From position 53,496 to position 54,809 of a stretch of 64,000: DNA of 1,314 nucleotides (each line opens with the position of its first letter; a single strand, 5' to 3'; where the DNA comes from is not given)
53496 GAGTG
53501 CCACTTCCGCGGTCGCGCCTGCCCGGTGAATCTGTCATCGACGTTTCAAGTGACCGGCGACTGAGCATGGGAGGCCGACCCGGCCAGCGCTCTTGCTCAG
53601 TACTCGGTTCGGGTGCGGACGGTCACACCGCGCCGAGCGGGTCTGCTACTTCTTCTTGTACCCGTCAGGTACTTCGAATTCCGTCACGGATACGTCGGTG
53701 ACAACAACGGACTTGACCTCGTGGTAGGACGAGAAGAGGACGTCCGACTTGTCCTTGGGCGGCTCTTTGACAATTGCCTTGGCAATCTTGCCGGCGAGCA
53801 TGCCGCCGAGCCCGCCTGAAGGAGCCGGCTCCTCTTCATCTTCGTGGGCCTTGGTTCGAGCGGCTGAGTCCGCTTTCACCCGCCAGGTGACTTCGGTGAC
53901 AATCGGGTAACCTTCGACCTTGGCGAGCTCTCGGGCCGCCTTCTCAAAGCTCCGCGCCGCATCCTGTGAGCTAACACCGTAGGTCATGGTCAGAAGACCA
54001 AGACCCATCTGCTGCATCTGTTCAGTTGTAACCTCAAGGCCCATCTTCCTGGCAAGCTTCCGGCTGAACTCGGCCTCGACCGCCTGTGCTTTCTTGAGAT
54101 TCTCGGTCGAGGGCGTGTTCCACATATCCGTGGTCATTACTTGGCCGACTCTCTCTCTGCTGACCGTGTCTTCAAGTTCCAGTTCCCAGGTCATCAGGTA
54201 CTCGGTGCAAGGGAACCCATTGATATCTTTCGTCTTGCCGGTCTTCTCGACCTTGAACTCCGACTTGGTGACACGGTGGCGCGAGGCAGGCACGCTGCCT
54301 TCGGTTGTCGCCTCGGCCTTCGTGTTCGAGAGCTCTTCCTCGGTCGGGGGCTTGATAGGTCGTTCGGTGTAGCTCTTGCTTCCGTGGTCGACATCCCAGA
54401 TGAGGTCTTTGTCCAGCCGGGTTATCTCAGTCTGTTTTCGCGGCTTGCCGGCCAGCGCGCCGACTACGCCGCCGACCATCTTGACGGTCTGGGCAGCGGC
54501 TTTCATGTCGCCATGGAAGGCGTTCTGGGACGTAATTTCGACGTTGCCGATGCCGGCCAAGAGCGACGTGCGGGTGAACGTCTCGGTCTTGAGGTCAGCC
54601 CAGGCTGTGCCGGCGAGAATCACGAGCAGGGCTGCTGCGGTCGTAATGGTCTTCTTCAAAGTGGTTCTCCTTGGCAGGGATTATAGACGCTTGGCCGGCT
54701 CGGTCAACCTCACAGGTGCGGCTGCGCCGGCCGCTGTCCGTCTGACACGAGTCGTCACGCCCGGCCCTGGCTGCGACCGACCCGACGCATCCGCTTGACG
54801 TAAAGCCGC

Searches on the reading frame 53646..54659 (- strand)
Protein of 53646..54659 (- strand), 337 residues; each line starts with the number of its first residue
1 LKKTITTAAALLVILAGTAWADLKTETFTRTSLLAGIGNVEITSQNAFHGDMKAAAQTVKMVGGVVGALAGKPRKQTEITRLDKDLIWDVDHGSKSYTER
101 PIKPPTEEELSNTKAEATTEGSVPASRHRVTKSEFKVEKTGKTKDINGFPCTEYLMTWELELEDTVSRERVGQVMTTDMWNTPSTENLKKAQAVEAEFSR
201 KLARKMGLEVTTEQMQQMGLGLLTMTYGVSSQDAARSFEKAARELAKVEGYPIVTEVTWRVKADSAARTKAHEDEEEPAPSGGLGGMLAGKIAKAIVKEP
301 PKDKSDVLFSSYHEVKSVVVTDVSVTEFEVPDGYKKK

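Call 6: search_protein_families(library=pfam, proteins=[window:53646-54659:-], max_evalue=0.01)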
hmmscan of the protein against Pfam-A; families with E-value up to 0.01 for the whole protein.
window:53646-54659:- (337 aa): 1 family
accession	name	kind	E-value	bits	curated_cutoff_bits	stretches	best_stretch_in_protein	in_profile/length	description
PF14371.13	DUF4412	-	0.0048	17.1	21.6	0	131-161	83-112/191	Domain of unknown function (DUF4412)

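Call 7: search_protein_families(library=ncbifam, proteins=[window:53646-54659:-], max_evalue=0.01)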
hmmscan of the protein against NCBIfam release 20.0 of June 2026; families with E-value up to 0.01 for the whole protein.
window:53646-54659:- (337 aa): 0 families

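Call 39: find_homologous_proteins(query=window:53649-54659:-, max_evalue=0.00001)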
Query window:53649-54659:- (337 aa): 111 proteins with E <= 0.00001 among 7219 candidates.
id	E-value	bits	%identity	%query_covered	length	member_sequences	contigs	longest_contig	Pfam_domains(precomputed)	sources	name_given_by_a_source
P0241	8.0e-215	730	100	100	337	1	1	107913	-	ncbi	-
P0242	1.1e-161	555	79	93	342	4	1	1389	-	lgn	-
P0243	4.8e-158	543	73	100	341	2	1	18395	-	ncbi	-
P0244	1.8e-156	538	73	100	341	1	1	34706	-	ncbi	-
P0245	1.2e-120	420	57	100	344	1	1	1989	-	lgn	-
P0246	8.3e-114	398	54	100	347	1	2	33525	-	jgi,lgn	jgi:hypothetical protein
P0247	8.1e-104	365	54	95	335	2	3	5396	-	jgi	-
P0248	2.9e-103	363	53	95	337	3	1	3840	-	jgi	-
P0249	2.0e-102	361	54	95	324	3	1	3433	-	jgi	jgi:hypothetical protein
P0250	2.4e-102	360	53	95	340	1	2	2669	-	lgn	-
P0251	6.9e-102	359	53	97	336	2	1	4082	-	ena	-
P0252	3.9e-101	356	54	95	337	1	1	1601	PF14371.13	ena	-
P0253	4.6e-101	356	54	95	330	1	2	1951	-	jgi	jgi:hypothetical protein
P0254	7.3e-101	355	52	95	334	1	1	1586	-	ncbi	-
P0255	1.1e-100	355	51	100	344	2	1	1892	-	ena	-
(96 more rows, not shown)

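Call 40: find_encoding_contigs(protein=P0244, flank=10000, max_places=3)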
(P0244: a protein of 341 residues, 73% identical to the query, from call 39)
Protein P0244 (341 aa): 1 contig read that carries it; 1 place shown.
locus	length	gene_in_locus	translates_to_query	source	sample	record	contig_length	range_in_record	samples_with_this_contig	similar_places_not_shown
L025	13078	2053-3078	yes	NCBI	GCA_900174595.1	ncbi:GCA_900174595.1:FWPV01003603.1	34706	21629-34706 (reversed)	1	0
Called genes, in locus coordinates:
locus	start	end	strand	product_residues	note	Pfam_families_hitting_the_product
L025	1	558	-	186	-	?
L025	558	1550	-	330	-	PF02504:FA_synthesis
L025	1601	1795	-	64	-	PF01783:Ribosomal_L32p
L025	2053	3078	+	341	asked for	-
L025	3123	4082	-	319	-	-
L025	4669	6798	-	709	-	PF13860:FlgD_ig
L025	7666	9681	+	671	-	PF22745:Nlig-Ia, PF01653:DNA_ligase_aden, PF03120:OB_DNA_ligase, PF03119:DNA_ligase_ZBD, PF14520:HHH_5 (weak), PF12826:HHH_2, PF00533:BRCT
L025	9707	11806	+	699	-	PF17191:RecG_wedge, PF01336:tRNA_anti-codon, PF00270:DEAD, PF04851:ResIII, PF00271:Helicase_C, PF22590:Cas3-like_C_2 (weak), PF19833:RecG_dom3_C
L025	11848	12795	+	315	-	PF16125:DUF4837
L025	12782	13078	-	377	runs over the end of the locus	-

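Call 41: find_encoding_contigs(protein=P0243, flank=10000, max_places=3)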
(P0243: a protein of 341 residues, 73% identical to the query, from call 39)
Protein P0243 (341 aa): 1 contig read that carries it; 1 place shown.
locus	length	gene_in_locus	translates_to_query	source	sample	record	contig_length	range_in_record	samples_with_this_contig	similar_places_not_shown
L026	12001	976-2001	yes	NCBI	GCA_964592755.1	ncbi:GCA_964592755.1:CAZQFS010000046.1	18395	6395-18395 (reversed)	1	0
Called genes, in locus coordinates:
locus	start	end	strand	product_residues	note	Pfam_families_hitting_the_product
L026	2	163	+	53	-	?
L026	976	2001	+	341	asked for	-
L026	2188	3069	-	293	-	-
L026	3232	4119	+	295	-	PF00892:EamA, PF03151:TPT (faint), PF00892:EamA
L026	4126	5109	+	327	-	PF00005:ABC_tran, PF13304:AAA_21 (faint), PF13732:DrrA1-3_C (weak)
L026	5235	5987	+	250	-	PF01061:ABC2_membrane, PF12698:ABC2_membrane_3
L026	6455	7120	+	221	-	-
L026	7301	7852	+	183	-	-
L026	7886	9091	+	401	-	PF01676:Metalloenzyme, PF10143:PhosphMutase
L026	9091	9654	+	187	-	PF02142:MGS, PF01808:AICARFT_IMPCHas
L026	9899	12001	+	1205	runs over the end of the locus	PF18962:Por_Secre_tail (faint), PF01344:Kelch_1 (faint), PF13964:Beta-prop_Calicin (faint), PF24981:Beta-prop_ATRN-LZTR1 (faint)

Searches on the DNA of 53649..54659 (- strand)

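Call 43: search_rna_families(source=L026, start=1, end=1100, threshold=gathering)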
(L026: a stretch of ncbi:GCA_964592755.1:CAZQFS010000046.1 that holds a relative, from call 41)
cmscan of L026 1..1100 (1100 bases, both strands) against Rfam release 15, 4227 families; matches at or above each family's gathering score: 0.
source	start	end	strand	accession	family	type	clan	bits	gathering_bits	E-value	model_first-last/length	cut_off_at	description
